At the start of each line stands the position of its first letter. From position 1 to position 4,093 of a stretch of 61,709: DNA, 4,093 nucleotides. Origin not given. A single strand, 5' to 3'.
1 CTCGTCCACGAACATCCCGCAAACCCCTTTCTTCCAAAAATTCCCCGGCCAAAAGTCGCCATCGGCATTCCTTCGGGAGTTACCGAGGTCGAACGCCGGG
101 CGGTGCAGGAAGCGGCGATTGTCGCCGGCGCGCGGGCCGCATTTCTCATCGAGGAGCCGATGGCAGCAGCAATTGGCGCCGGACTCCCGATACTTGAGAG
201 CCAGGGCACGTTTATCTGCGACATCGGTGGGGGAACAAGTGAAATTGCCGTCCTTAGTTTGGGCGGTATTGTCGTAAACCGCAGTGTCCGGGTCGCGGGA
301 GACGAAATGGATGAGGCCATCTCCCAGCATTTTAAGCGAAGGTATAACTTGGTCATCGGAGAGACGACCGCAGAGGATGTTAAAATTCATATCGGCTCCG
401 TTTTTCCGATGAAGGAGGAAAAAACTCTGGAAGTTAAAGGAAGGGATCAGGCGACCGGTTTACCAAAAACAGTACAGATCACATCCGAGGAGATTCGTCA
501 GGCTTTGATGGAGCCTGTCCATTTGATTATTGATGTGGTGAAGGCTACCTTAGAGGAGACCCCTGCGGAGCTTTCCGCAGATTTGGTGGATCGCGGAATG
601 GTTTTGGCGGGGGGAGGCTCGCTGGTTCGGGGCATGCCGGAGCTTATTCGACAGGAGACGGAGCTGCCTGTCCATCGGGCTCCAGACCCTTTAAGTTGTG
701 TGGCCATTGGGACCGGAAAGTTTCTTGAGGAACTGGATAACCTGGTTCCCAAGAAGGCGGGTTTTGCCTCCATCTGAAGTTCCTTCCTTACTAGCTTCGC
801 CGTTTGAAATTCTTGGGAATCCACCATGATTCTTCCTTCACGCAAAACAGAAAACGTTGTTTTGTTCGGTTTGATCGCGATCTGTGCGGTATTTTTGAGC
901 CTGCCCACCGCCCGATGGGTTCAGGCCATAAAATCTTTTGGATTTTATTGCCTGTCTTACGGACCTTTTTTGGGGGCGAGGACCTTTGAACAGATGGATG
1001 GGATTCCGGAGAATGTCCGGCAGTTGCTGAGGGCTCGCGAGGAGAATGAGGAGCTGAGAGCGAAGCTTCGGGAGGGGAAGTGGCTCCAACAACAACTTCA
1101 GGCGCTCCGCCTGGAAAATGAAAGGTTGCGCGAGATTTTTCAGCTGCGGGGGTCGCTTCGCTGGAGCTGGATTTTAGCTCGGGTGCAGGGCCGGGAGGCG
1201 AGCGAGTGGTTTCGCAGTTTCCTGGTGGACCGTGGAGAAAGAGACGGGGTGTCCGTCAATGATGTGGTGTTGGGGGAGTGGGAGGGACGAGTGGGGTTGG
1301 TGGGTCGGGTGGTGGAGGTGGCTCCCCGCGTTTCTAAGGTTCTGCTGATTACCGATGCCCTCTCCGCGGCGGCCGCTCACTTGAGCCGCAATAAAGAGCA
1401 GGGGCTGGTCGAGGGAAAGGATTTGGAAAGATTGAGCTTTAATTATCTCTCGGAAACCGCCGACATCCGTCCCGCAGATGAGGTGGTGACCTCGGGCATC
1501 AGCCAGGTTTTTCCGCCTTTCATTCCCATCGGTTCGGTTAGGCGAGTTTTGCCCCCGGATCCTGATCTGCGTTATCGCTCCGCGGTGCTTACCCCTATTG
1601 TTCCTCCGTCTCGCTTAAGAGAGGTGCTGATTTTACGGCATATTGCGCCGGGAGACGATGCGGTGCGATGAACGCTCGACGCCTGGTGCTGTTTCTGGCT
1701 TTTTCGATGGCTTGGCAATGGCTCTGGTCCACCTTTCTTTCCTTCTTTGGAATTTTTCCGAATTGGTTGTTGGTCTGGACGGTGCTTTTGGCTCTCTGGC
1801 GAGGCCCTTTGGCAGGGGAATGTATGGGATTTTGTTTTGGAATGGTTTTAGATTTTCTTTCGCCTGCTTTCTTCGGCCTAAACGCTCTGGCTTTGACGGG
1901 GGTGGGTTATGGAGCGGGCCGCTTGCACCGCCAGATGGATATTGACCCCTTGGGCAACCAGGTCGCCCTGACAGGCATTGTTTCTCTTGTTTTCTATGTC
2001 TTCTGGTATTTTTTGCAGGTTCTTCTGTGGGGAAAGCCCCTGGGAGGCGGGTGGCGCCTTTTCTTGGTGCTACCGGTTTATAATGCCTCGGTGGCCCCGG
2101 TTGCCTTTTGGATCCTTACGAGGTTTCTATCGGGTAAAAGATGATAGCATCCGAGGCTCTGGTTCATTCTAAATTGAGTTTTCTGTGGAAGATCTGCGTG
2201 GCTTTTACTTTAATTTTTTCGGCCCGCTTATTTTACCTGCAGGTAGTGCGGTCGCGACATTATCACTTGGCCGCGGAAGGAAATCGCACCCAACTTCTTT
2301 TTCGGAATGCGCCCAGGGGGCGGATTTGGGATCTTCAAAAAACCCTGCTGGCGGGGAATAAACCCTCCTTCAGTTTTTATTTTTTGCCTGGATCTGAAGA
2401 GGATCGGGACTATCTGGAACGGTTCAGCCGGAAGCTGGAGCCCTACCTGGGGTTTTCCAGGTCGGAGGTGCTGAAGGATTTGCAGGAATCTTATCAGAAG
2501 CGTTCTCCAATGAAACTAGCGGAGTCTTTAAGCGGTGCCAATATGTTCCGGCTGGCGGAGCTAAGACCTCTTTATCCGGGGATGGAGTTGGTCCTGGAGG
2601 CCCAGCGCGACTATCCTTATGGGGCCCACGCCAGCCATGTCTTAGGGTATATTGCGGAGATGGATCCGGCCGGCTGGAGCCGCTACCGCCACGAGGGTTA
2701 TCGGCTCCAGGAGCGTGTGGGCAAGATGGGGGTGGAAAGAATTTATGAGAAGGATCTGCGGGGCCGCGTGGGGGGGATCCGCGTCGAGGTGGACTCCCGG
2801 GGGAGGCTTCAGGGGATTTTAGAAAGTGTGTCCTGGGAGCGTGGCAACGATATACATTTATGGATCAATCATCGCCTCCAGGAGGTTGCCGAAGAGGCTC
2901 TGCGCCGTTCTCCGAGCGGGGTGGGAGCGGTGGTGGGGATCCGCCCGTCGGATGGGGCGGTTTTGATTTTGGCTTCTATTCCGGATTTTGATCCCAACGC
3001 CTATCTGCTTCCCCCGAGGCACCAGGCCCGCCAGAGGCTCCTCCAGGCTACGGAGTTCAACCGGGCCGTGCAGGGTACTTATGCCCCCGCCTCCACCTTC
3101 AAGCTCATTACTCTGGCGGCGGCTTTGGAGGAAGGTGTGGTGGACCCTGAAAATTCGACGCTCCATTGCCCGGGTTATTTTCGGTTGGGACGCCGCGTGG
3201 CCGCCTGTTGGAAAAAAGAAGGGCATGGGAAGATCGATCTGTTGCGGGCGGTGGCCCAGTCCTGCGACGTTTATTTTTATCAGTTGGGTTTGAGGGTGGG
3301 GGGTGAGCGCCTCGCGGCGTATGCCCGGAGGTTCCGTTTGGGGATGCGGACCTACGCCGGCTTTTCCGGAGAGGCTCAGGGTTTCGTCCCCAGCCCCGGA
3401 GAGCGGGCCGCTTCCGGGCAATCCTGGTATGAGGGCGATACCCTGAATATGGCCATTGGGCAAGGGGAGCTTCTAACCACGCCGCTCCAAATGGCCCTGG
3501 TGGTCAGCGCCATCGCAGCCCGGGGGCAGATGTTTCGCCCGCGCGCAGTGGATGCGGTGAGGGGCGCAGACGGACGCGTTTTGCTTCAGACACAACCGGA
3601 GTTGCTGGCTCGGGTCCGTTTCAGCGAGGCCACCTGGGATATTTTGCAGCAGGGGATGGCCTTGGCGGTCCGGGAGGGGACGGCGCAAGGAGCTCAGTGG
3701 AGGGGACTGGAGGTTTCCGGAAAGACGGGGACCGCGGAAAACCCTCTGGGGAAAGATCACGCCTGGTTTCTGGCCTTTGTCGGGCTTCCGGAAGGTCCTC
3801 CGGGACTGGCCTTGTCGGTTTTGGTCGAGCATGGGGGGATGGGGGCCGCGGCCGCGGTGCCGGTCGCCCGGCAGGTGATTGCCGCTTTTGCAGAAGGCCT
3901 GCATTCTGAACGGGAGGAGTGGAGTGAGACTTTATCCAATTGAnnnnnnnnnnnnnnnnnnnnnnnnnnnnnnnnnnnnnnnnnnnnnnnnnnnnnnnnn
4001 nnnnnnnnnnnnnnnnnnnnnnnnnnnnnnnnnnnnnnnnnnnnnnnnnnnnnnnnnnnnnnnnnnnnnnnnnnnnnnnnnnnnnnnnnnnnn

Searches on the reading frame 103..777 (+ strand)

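Call 34: search_protein_families(library=pfam, proteins=[window:103-777:+])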
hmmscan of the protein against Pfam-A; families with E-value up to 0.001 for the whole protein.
window:103-777:+ (224 aa): 4 families
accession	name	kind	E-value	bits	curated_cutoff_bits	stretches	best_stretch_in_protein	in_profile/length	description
PF06723.19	MreB_Mbl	-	5.2e-88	295.5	27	1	2-214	113-325/327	MreB/Mbl protein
PF14450.12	FtsA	-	1.3e-10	42.2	31.8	1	39-192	3-109/127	Cell division protein FtsA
PF00012.26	HSP70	-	2.1e-07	30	20.6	1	2-203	153-367/599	Hsp70 protein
PF11104.14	PilM_2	-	0.00094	18.6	27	0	166-191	278-303/340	Type IV pilus assembly protein PilM;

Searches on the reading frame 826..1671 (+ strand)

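Call 34: search_protein_families(library=pfam, proteins=[window:826-1671:+])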
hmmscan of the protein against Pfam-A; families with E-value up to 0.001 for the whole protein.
window:826-1671:+ (281 aa): 1 family
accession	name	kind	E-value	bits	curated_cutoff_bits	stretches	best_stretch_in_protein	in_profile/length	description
PF04085.20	MreC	-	1.3e-35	122.8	28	1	121-270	2-146/147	Rod shape-determining protein MreC, barrel core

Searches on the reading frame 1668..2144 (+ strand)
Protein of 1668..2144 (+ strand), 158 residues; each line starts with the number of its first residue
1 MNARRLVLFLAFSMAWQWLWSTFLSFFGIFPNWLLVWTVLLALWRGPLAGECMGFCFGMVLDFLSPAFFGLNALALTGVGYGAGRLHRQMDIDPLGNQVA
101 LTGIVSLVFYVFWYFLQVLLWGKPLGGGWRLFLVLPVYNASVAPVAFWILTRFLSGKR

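Call 34: search_protein_families(library=pfam, proteins=[window:1668-2144:+])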
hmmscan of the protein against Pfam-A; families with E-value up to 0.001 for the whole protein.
window:1668-2144:+ (158 aa): 1 family
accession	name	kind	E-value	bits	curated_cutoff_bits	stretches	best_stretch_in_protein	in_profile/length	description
PF04093.17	MreD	-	3.2e-08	34.3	24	1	7-120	11-120/158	rod shape-determining protein MreD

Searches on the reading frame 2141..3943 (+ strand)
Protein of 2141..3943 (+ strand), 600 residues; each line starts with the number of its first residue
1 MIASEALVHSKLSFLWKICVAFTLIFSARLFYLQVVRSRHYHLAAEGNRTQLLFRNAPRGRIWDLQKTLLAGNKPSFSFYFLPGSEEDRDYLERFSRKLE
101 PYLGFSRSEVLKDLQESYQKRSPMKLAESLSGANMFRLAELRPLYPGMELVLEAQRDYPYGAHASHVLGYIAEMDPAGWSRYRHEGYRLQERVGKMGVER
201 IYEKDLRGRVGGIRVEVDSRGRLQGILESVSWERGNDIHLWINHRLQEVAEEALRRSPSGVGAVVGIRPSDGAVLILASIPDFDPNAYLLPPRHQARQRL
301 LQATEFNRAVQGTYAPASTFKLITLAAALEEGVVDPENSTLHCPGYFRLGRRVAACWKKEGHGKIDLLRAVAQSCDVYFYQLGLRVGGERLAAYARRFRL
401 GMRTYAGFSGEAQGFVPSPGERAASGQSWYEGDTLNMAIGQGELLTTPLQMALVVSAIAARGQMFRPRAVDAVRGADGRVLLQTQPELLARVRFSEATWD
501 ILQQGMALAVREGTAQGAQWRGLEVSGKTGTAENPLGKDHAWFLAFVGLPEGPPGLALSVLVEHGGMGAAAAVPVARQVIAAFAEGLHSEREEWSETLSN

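Call 34: search_protein_families(library=pfam, proteins=[window:2141-3943:+])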
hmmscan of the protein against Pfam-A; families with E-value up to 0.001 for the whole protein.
window:2141-3943:+ (600 aa): 2 families
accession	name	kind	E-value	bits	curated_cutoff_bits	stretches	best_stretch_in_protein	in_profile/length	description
PF00905.27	Transpeptidase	-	6e-55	187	22.1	1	262-580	1-298/299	Penicillin binding protein transpeptidase domain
PF03717.20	PBP_dimer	-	4.7e-38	131.8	24.4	1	56-223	3-175/180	Penicillin-binding Protein dimerisation domain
